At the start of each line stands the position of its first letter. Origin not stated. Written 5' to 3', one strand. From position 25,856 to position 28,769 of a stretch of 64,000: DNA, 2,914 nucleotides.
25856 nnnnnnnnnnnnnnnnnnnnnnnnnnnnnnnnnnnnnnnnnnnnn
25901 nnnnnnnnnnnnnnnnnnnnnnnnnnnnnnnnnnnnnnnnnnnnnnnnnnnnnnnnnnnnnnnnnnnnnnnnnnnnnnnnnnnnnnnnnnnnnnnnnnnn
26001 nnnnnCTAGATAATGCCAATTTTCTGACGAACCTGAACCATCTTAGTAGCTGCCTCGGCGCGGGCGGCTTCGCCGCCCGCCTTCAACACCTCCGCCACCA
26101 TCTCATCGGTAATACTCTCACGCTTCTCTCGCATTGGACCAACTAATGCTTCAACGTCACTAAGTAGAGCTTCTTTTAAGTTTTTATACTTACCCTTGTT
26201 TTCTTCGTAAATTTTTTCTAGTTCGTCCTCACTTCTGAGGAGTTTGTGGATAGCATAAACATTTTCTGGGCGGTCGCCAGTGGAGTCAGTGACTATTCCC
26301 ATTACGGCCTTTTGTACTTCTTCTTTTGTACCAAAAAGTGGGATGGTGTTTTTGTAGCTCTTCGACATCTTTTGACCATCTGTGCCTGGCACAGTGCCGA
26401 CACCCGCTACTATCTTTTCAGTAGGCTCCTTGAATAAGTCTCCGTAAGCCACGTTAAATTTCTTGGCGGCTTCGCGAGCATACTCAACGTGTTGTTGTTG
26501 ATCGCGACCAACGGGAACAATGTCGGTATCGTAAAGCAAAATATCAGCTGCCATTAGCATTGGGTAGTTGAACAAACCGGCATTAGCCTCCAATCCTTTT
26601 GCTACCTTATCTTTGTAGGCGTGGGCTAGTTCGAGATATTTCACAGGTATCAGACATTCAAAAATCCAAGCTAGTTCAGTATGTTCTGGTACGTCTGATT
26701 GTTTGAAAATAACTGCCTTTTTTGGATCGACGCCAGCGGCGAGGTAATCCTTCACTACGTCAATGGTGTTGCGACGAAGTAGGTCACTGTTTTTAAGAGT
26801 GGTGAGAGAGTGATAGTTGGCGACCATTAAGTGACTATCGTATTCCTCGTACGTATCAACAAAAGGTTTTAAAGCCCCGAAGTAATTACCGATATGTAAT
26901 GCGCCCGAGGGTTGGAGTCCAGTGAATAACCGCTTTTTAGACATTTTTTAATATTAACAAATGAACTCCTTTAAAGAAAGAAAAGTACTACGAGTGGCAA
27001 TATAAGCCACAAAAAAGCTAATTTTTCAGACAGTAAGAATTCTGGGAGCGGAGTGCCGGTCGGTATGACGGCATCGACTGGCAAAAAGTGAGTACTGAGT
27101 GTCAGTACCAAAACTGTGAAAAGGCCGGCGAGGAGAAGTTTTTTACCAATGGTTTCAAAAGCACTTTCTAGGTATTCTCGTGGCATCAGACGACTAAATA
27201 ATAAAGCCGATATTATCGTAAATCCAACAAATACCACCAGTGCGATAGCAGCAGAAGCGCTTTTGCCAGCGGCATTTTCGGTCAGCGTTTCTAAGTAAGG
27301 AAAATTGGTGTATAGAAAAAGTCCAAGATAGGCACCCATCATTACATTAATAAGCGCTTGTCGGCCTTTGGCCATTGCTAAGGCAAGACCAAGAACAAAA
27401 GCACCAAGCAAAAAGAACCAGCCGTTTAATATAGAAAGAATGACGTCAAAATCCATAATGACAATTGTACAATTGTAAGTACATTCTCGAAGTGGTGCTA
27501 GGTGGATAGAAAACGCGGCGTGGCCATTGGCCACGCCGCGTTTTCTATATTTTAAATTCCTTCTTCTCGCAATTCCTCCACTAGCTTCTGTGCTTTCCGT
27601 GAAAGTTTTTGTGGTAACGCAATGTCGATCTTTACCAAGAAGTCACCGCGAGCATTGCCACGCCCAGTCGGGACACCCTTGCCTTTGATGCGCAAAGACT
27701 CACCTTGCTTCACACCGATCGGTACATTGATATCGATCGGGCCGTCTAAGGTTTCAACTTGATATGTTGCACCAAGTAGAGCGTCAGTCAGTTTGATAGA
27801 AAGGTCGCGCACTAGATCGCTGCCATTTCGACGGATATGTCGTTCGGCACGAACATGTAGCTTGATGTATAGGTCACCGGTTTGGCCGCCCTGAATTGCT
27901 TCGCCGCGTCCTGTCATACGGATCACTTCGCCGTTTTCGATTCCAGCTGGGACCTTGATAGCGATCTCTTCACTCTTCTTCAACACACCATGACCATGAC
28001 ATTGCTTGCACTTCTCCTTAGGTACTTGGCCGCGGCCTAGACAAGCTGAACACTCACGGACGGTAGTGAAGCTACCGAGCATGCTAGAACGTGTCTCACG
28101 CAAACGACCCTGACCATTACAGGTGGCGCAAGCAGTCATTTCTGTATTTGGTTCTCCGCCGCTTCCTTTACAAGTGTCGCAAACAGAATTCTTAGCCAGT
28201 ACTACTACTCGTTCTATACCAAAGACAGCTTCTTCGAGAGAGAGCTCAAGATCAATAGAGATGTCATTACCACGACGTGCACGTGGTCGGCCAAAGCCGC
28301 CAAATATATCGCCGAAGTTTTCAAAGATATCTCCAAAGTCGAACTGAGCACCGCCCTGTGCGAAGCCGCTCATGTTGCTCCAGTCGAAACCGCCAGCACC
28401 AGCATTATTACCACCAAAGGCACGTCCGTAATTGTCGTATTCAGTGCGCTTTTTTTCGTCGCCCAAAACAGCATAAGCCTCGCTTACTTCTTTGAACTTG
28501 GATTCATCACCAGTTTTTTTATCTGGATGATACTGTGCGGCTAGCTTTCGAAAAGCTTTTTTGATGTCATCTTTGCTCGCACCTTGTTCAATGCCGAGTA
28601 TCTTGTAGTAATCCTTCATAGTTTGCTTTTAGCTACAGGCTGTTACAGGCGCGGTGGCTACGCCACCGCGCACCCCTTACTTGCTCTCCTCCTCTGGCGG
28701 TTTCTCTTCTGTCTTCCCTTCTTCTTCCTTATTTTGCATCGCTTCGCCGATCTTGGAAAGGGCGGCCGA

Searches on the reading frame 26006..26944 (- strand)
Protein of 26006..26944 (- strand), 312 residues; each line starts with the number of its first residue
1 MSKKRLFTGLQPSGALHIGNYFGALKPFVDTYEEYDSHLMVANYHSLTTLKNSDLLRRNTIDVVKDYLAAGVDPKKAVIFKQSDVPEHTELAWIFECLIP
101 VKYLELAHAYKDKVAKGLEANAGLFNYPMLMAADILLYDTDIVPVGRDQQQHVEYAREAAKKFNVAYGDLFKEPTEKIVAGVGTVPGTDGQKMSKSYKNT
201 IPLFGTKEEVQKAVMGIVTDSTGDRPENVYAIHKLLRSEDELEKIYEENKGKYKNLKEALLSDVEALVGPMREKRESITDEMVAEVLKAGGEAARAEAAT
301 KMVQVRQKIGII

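Call 6: search_protein_families(library=pfam, proteins=[window:26006-26944:-])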
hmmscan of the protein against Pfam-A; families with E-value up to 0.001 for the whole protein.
window:26006-26944:- (312 aa): 1 family
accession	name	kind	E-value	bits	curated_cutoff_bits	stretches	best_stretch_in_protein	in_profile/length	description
PF00579.31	tRNA-synt_1b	-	1.5e-55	189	21.1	1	5-275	7-281/292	tRNA synthetases class I (W and Y)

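Call 7: search_protein_families(library=ncbifam, proteins=[window:26006-26944:-])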
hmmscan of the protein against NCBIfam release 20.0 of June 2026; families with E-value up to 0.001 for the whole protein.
window:26006-26944:- (312 aa): 11 families
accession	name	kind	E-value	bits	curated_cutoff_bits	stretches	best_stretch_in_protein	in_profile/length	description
NF009207.0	PRK12556.1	equivalog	6.8e-85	284.8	479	1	1-311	1-331/332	tryptophan--tRNA ligase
TIGR00233.1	trpS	equivalog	6.4e-79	265.6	176.75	1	3-310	2-327/328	tryptophan--tRNA ligase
NF008923.0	PRK12284.1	equivalog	6.9e-78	262.3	597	1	3-311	2-331/431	tryptophan--tRNA ligase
NF008922.0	PRK12283.1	equivalog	1.9e-64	218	572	2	1-169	1-173/400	tryptophan--tRNA ligase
NF008925.0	PRK12285.1-2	equivalog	3.9e-15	55.7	451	1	6-227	65-295/365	tryptophan--tRNA ligase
NF006330.0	PRK08560.1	equivalog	8.4e-15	54.6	220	1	3-215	32-246/342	tyrosine--tRNA ligase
NF008927.0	PRK12285.1-4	equivalog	5.4e-08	32.3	478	1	5-286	75-370/385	tryptophan--tRNA ligase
NF008926.0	PRK12285.1-3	equivalog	2.9e-07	29.7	320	1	6-165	68-230/429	tryptophan--tRNA ligase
NF008924.0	PRK12285.1-1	equivalog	1.6e-06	27.6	644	1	6-278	76-358/381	tryptophan--tRNA ligase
TIGR00234.1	tyrS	equivalog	8.5e-06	25.1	113.8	0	124-269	170-304/406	tyrosine--tRNA ligase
NF008928.0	PRK12285.1-5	equivalog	0.0006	18.5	891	1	57-163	147-252/530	tryptophan--tRNA ligase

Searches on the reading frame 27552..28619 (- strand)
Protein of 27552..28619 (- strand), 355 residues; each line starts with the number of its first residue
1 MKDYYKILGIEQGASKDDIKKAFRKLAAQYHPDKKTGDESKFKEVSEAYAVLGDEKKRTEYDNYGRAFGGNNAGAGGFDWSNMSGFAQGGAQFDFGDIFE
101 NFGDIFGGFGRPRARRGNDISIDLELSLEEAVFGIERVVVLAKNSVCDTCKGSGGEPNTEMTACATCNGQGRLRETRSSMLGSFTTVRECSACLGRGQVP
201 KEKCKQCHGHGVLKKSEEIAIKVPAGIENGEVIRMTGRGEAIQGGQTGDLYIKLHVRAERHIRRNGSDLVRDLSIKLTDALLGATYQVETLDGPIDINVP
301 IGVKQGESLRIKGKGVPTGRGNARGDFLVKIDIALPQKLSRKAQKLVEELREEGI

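Call 6: search_protein_families(library=pfam, proteins=[window:27552-28619:-])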
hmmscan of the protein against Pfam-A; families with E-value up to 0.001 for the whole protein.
window:27552-28619:- (355 aa): 3 families
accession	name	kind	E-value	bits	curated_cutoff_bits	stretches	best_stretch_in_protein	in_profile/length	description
PF01556.23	DnaJ_C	-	1.4e-40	139.2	26.6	1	120-336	1-152/152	DnaJ C terminal domain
PF00226.36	DnaJ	-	2.4e-24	85.6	27.8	1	3-62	1-63/63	DnaJ domain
PF00684.25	DnaJ_CXXCXGXG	-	8.4e-15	55.2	32.7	1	147-211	1-65/65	DnaJ central domain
